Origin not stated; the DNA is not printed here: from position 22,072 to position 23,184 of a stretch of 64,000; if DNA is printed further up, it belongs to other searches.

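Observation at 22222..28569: Uncharacterised periplasmic relay module next to xoxF: fused SoxY-SoxZ-like carrier, MBL hydrolase, small secreted protein and NitT/TauT ABC importer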

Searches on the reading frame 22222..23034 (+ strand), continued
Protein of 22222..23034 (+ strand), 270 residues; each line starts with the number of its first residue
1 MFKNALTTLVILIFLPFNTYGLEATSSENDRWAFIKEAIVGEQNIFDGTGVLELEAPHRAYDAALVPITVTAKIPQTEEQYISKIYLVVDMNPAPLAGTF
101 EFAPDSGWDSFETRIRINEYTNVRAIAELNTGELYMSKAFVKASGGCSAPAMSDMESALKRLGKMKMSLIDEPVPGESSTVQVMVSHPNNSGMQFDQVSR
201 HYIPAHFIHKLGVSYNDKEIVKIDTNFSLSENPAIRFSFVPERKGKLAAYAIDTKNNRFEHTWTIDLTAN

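Call 83: get_annotated_region(hit=H29, flank=8000)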
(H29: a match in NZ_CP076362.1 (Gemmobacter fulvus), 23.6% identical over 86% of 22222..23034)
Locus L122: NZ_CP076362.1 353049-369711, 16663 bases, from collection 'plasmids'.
description: Gemmobacter fulvus strain con5 plasmid p1, complete sequence
organism: Gemmobacter fulvus (NCBI taxid 2840474)
taxonomy: Bacteria; Pseudomonadota; Alphaproteobacteria; Rhodobacterales; Paracoccaceae; Gemmobacter; Gemmobacter fulvus
host: -; source: cell culture,Anabaena culture; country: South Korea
typing (MOB-suite, as given by PLSDB): non-mobilizable
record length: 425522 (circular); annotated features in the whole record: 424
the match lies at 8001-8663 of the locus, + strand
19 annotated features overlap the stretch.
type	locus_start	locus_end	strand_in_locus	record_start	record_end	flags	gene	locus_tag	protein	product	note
CDS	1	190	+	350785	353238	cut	-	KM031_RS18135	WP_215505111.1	O-antigen ligase family protein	-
CDS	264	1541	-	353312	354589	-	-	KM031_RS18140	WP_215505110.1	glycosyltransferase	-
CDS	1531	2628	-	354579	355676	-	-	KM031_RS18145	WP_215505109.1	glycosyltransferase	-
CDS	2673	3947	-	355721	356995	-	-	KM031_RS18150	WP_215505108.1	glycosyltransferase family 4 protein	-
CDS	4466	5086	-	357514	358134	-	-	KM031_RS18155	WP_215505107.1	response regulator transcription factor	GO:0000160 - phosphorelay signal transduction system [Evidence IEA]; GO:0006355 - regulation of DNA-templated ...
CDS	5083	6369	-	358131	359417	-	-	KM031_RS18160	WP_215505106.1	histidine kinase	GO:0000160 - phosphorelay signal transduction system [Evidence IEA]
CDS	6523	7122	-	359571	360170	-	-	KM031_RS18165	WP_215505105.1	rhodanese-like domain-containing protein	-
CDS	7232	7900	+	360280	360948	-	pedF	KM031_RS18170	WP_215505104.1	cytochrome c-550 PedF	-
CDS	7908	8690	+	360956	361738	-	-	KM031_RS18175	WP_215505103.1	quinoprotein dehydrogenase-associated SoxYZ-like carrier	-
CDS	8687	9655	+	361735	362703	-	-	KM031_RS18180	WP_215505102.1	quinoprotein relay system zinc metallohydrolase 1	-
CDS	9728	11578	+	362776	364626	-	-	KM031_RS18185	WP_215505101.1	PQQ-dependent methanol/ethanol family dehydrogenase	-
CDS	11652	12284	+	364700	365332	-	-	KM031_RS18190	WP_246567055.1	pentapeptide repeat-containing protein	-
CDS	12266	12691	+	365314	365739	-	-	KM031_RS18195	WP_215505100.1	hypothetical protein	-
CDS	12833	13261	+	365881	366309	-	-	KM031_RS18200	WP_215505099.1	hypothetical protein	-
CDS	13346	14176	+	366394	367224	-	-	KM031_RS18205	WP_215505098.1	helix-turn-helix transcriptional regulator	GO:0006355 - regulation of DNA-templated transcription [Evidence IEA]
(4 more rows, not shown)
